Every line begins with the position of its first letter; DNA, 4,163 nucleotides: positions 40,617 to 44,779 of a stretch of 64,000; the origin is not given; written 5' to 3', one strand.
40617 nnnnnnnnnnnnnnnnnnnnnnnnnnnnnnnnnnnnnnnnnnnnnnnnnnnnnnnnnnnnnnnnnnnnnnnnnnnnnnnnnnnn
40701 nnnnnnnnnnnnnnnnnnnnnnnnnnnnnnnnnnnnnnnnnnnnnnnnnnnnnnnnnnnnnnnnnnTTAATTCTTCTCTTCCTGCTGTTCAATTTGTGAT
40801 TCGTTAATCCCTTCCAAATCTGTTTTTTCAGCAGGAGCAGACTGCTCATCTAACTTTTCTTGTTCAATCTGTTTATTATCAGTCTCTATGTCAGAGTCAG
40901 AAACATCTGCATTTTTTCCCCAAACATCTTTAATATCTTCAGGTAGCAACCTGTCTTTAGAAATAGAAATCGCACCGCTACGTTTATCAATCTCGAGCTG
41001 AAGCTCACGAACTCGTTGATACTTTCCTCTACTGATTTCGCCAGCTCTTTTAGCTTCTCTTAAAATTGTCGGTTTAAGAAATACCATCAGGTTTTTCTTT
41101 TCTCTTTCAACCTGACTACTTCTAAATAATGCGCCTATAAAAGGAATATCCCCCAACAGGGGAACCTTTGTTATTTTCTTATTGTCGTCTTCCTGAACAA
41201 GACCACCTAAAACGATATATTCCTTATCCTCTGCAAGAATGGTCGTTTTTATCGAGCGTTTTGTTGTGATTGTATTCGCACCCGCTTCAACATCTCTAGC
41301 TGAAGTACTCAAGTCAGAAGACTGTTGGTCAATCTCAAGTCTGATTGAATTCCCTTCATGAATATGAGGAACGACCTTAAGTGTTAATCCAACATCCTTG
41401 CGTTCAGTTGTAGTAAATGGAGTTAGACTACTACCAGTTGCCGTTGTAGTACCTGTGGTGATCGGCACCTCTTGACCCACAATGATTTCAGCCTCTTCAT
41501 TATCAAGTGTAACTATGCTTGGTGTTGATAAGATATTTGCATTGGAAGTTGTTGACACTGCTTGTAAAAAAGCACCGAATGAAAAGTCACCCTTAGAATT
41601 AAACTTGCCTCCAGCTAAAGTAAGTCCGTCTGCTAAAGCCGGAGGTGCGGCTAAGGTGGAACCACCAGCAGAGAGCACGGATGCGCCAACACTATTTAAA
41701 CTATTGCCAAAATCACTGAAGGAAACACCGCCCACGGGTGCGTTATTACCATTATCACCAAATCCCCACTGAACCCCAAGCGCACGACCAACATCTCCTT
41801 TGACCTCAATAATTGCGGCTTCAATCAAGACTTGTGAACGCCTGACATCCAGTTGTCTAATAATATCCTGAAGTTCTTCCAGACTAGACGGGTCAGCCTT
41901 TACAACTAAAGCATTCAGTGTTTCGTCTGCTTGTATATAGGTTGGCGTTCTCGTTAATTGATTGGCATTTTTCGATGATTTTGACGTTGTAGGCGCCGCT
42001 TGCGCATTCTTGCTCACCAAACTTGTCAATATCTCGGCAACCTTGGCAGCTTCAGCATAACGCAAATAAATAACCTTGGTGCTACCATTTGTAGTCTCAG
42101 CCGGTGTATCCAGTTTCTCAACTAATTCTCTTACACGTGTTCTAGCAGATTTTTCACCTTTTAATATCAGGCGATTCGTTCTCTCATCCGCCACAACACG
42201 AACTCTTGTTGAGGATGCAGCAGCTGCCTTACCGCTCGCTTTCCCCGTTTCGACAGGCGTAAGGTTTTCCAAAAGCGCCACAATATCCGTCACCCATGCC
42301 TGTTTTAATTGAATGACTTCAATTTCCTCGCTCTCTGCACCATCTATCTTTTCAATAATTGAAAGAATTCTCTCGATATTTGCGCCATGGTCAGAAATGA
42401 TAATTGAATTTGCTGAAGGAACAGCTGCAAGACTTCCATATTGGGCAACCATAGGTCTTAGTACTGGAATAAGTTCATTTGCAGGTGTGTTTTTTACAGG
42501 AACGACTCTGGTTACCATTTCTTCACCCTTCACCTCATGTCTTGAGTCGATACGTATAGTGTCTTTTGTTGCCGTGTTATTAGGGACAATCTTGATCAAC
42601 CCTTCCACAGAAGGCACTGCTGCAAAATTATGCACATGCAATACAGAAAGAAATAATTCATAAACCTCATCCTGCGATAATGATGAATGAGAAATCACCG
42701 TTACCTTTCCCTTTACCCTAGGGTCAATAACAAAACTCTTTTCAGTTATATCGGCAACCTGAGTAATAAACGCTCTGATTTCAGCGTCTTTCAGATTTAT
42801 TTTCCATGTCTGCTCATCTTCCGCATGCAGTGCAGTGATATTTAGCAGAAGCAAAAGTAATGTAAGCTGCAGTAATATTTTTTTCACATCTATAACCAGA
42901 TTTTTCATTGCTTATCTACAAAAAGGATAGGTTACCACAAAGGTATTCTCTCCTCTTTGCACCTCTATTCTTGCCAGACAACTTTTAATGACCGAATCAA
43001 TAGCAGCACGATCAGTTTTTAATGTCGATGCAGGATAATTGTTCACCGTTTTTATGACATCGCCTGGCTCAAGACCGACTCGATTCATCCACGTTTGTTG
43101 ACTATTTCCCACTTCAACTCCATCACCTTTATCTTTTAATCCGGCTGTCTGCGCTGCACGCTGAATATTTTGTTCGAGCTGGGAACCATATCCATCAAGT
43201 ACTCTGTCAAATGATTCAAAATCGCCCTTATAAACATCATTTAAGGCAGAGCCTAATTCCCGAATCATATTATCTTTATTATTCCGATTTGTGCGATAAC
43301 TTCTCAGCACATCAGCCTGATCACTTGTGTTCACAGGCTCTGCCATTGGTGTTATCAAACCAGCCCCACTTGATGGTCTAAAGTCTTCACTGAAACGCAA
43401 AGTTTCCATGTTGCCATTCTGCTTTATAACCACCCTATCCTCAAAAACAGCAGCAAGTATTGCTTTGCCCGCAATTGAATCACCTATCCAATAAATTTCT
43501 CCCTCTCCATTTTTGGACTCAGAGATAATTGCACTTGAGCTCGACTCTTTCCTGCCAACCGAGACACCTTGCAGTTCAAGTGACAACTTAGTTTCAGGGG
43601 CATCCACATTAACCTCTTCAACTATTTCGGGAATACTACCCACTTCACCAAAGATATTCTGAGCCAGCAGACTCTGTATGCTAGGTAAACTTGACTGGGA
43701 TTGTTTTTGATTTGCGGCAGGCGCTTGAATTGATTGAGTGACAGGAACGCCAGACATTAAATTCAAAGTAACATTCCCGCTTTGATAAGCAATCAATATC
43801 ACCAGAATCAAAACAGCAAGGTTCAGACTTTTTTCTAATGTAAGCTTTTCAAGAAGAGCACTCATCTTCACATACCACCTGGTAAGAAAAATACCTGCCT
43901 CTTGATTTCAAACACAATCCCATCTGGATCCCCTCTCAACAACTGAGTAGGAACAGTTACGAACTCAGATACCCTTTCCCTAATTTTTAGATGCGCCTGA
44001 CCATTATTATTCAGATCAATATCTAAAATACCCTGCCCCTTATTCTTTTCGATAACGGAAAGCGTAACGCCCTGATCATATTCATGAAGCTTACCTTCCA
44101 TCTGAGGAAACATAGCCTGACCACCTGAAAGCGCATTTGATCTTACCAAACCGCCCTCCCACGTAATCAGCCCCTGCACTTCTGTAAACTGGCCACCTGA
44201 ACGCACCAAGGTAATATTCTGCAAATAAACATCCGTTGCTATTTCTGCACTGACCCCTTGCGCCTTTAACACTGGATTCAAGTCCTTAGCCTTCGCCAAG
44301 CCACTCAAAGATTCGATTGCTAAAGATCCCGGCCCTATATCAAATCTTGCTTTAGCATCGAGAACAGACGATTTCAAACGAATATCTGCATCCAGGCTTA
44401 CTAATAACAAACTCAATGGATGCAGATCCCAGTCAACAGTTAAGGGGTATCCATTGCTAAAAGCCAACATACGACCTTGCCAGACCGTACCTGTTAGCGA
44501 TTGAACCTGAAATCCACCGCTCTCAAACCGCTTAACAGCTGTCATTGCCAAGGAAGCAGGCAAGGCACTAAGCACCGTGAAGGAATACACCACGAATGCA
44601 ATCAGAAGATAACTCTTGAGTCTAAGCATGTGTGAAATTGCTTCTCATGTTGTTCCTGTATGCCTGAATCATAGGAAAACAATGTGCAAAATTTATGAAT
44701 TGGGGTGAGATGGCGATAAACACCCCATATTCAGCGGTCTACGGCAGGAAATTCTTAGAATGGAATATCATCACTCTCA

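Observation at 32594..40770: Block of six uncharacterised envelope or secreted proteins between acs and a stand-alone secretin module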

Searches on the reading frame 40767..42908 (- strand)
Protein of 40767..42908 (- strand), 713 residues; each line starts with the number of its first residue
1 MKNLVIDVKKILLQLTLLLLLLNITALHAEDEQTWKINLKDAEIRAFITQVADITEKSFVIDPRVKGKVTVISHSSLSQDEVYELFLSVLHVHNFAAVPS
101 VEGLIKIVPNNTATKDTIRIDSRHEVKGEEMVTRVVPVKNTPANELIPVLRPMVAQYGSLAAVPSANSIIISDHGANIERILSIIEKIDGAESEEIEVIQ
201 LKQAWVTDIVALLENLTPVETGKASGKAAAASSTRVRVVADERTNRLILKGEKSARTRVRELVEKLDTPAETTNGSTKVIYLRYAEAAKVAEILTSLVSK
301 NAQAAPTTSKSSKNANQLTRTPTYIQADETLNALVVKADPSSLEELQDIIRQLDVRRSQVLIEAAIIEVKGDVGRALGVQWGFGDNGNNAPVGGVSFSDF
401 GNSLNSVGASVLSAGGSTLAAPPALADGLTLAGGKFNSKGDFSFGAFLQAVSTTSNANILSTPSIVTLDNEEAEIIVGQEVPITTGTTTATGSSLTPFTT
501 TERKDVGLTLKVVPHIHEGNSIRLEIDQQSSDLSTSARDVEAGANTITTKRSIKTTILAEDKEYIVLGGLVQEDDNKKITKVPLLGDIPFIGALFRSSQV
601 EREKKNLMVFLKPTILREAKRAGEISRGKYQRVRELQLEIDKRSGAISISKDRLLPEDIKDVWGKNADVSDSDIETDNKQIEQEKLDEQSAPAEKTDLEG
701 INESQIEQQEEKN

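Call 4: search_protein_families(library=pfam, proteins=[window:40767-42908:-], max_evalue=0.1)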
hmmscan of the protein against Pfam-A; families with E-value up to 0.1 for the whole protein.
window:40767-42908:- (713 aa): 3 families
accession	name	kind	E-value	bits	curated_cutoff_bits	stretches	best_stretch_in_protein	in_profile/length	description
PF00263.26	Secretin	-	8.3e-50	169.1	27.5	1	450-617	1-169/169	Bacterial type II and III secretion system protein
PF03958.22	Secretin_N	-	4.2e-44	149.1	28.2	3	277-359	1-69/69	Bacterial type II/III secretion system short domain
PF21305.2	type_II_gspD_N0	-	8.6e-29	99.6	27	1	37-107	1-71/71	GspD-like, N0 domain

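Call 5: search_protein_families(library=ncbifam, proteins=[window:40767-42908:-], max_evalue=0.1)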
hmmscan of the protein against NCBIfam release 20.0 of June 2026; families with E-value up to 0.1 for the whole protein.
window:40767-42908:- (713 aa): 8 families
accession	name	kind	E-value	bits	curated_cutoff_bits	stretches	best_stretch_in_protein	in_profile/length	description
TIGR02517.1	type_II_gspD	equivalog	2.1e-163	545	351.35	1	37-625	1-599/600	type II secretion system secretin GspD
TIGR02515.1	IV_pilus_PilQ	subfamily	2.4e-77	260.7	284.35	3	276-616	98-427/428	type IV pilus secretin PilQ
TIGR02516.1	type_III_yscC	equivalog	1.7e-44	152.2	238.45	2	290-617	175-462/463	type III secretion system outer membrane ring subunit SctC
NF010083.0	PRK13568.1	equivalog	2e-37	129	554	2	297-617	126-418/419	DNA uptake porin HofQ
TIGR02519.1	pilus_MshL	equivalog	2.1e-35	122.2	250.2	1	332-616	8-290/290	pilus (MSHA type) biogenesis protein MshL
NF011873.0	PRK15346.1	equivalog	3.5e-30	105.1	524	2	447-603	332-481/499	EscC/YscC/HrcC family type III secretion system outer membrane ring protein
NF007851.2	PRK10560.1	exception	5.6e-27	94.6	598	2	310-616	131-409/412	DNA uptake porin HofQ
NF042912.1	Amuc_1098_fam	equivalog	1.1e-18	66.7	750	1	528-615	704-795/805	Amuc_1098 family type IV pilus outer membrane protein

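Call 54: search_protein_families(library=pfam, proteins=[P0102, P0183, P0203, P0201, P0207, P0215, P0217, P0218, P0231, P0226], max_evalue=0.001)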
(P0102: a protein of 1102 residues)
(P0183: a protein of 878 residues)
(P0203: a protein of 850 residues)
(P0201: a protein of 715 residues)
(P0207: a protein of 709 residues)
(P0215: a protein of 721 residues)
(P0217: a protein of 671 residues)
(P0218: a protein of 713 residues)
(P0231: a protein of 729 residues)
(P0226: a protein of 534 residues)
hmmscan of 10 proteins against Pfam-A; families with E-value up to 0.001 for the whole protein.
P0102 (1102 aa): 0 families

P0183 (878 aa): 0 families

P0203 (850 aa): 0 families

P0201 (715 aa): 0 families

P0207 (709 aa): 1 family
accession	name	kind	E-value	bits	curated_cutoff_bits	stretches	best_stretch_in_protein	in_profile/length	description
PF04392.18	ABC_sub_bind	-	0.0001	22.1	25.9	1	524-705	115-292/293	ABC transporter substrate binding protein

P0215 (721 aa): 0 families

P0217 (671 aa): 0 families

P0218 (713 aa): 0 families

P0231 (729 aa): 0 families

P0226 (534 aa): 0 families

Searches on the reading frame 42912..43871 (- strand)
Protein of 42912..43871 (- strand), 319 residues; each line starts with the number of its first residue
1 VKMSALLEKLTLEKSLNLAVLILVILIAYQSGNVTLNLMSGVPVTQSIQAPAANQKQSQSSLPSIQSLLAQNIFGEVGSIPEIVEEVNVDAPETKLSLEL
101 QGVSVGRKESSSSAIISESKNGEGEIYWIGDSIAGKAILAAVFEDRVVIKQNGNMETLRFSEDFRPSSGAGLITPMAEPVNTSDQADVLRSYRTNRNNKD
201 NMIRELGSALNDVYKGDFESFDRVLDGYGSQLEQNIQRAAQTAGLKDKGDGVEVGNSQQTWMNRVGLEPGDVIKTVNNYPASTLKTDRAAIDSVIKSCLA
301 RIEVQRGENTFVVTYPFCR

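Call 4: search_protein_families(library=pfam, proteins=[window:42912-43871:-], max_evalue=0.1)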
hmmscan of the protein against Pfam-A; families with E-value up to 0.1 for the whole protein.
window:42912-43871:- (319 aa): 1 family
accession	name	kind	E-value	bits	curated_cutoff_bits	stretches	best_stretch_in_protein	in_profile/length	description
PF11356.14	T2SSC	-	1.2e-26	93.7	27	1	22-160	2-141/141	Type II secretion system protein C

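Call 5: search_protein_families(library=ncbifam, proteins=[window:42912-43871:-], max_evalue=0.1)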
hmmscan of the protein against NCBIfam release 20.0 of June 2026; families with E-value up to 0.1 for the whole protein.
window:42912-43871:- (319 aa): 6 families
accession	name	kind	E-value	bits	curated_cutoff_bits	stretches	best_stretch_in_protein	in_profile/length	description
NF041515.1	GspC_delta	equivalog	4.5e-17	62.8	150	1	18-283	6-276/311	type II secretion system protein GspC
TIGR01713.1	typeII_sec_gspC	equivalog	1.3e-15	57.7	101.6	1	19-191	3-163/259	type II secretion system protein GspC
NF041616.1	T2SS_C_SYNERG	exception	4.8e-05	22.8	200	1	247-315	224-293/296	type II secretion system protein GspC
TIGR02037.1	degP_htrA_DO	subfamily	8.3e-05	21.7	416.2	1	235-314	352-433/434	Do family serine endopeptidase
NF007242.0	PRK09681.1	equivalog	0.00014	21.1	561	1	44-167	73-192/319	type II secretion system protein GspC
NF008189.1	PRK10942.1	equivalog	0.0064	15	720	1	246-311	408-472/477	serine endoprotease DegP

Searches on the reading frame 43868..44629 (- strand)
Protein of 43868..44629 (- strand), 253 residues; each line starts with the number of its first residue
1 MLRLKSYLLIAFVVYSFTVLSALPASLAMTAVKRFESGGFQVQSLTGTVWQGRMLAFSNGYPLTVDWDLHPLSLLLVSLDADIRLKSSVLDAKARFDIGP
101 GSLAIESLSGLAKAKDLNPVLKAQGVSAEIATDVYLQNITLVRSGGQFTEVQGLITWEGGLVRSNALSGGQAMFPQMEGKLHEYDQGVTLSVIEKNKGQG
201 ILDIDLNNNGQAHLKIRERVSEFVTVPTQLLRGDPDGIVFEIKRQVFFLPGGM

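Call 4: search_protein_families(library=pfam, proteins=[window:43868-44629:-], max_evalue=0.1)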
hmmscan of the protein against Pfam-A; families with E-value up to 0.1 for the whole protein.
window:43868-44629:- (253 aa): 1 family
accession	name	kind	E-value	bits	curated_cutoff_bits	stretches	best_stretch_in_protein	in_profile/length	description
PF01203.25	T2SSN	-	1.8e-13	51.5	29.6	1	40-216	3-180/211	Type II secretion system (T2SS), protein N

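Call 5: search_protein_families(library=ncbifam, proteins=[window:43868-44629:-], max_evalue=0.1)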
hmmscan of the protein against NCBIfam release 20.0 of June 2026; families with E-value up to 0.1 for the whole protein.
window:43868-44629:- (253 aa): 0 families
